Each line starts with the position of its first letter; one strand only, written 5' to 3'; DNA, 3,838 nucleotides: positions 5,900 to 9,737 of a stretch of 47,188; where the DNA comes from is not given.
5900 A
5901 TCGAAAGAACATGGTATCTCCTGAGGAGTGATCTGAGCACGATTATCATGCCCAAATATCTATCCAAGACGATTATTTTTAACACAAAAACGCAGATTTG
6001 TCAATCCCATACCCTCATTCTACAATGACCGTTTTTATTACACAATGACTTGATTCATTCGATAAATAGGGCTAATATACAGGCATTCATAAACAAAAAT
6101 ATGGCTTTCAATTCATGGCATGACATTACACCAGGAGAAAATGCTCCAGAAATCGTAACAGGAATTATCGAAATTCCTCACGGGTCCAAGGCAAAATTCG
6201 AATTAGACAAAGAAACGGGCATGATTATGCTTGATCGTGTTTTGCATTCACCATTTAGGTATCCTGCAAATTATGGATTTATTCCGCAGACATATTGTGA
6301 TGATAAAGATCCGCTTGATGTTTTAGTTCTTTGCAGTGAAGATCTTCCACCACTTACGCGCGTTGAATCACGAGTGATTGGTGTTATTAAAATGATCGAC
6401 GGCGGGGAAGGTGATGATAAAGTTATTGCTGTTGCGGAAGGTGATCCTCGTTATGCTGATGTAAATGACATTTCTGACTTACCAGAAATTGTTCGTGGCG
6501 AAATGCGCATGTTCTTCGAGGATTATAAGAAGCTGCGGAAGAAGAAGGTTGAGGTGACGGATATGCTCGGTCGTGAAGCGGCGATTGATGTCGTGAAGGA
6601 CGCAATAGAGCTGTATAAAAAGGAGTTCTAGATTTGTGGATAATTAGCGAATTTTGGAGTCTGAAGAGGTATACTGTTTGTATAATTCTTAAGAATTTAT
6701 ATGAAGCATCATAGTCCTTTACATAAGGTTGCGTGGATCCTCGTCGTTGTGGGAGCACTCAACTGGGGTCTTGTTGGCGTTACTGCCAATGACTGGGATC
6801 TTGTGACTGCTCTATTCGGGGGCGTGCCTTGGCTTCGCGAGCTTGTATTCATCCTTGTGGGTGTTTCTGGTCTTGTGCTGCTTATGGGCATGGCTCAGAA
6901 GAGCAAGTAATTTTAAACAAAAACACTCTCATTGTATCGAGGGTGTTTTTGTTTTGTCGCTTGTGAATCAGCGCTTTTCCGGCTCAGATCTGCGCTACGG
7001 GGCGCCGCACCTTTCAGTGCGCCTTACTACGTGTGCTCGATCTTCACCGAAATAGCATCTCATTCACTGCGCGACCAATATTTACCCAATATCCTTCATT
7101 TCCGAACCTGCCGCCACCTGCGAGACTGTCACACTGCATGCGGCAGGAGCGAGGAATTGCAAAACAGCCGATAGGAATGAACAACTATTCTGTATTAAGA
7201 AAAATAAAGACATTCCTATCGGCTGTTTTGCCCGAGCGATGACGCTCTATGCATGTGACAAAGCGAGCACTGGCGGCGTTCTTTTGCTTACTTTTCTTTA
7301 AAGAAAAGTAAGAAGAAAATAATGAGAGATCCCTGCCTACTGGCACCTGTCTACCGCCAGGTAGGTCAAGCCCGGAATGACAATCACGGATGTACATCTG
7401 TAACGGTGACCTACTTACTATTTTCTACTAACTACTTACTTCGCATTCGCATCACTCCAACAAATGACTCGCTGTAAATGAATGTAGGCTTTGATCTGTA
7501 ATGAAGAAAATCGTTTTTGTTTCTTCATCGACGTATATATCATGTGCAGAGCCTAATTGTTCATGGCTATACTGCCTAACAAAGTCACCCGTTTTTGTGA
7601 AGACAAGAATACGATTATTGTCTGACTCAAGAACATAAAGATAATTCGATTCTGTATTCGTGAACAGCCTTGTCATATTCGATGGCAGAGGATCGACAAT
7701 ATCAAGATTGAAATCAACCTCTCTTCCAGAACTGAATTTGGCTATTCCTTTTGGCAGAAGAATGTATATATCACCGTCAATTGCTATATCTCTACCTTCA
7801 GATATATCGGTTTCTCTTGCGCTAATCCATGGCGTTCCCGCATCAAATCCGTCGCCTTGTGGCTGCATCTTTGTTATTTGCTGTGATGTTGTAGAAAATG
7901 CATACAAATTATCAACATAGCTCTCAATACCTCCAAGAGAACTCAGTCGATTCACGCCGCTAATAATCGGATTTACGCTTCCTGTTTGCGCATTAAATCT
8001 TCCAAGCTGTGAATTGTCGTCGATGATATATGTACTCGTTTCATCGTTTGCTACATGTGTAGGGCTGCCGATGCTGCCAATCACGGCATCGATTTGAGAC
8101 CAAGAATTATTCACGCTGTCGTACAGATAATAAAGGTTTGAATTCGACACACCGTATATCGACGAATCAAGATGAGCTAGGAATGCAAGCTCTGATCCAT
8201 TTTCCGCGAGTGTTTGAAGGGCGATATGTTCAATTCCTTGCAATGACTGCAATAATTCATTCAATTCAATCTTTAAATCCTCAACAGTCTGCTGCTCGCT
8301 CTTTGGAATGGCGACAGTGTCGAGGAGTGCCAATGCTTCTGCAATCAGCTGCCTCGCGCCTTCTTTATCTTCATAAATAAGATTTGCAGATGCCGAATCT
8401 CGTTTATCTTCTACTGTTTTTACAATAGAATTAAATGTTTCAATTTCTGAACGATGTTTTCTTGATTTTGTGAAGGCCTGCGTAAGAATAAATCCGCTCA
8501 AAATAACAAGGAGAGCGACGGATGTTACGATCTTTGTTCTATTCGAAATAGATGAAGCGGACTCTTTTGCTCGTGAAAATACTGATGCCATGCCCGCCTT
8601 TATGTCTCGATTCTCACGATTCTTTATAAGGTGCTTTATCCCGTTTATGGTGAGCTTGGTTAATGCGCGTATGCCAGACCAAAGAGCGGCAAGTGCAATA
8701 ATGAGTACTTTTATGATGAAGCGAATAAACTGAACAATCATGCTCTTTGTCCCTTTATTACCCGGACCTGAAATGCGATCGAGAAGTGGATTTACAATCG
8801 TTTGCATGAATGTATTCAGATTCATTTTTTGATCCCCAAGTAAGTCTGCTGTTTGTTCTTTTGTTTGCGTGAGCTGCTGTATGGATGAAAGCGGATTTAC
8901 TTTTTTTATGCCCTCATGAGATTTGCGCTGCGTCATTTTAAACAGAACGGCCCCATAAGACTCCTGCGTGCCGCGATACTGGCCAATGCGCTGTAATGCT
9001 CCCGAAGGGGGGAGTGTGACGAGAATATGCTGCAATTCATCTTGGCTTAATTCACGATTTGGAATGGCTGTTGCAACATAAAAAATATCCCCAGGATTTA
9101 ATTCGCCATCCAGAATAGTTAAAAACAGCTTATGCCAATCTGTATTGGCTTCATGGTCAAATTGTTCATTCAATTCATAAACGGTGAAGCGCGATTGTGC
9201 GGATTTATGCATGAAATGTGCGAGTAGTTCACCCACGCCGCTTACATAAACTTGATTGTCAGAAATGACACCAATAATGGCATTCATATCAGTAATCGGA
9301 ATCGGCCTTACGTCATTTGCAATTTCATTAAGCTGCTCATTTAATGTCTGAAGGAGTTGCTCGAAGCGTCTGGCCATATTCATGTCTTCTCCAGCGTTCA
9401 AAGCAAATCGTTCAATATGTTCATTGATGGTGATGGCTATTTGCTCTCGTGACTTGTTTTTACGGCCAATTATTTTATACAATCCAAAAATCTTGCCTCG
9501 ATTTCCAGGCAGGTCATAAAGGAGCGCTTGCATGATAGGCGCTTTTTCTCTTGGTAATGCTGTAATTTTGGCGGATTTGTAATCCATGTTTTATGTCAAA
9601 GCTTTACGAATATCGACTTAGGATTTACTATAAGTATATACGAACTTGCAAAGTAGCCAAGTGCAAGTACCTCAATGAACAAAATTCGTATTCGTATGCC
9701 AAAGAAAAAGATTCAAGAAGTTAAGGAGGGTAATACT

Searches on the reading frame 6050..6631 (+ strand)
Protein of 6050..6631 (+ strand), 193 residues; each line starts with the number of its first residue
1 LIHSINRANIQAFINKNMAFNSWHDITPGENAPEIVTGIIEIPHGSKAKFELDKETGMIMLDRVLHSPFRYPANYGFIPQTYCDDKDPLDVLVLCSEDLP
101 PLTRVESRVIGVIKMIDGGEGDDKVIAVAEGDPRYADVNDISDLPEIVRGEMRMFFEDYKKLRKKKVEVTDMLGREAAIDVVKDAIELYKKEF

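Call 82: search_protein_families(library=pfam, proteins=[window:6050-6631:+], max_evalue=0.001)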
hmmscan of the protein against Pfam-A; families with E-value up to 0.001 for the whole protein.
window:6050-6631:+ (193 aa): 1 family
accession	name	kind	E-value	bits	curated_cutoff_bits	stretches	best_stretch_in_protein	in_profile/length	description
PF00719.24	Pyrophosphatase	-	8e-58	195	23.5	1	39-190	2-153/153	Inorganic pyrophosphatase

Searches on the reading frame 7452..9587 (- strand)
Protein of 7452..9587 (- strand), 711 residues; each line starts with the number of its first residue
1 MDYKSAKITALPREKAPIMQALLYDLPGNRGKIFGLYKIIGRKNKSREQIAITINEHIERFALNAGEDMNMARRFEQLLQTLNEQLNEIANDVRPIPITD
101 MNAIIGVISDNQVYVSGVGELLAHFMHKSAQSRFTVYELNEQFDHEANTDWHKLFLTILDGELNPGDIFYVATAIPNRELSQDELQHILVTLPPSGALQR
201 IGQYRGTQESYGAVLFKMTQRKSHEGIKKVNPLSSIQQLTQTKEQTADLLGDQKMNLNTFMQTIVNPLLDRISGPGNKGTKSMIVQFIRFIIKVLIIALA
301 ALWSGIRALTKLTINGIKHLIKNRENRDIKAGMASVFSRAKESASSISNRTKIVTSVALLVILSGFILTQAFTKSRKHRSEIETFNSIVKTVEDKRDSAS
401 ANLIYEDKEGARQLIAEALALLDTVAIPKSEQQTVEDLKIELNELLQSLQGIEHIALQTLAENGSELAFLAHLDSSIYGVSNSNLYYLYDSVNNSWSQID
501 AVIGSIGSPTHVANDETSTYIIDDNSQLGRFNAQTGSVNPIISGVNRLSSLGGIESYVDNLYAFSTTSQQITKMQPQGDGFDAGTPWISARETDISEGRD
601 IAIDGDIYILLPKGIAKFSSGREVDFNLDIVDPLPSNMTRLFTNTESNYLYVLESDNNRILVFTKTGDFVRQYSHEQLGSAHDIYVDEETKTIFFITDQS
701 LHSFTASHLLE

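Call 15: search_protein_families(library=pfam, proteins=[window:7452-9587:-], max_evalue=0.001)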
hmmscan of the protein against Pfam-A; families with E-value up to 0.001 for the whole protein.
window:7452-9587:- (711 aa): 1 family
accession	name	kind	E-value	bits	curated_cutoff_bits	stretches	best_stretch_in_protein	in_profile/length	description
PF17170.10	DUF5128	-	0.00042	20.1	22.9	0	648-694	54-105/321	6-bladed beta-propeller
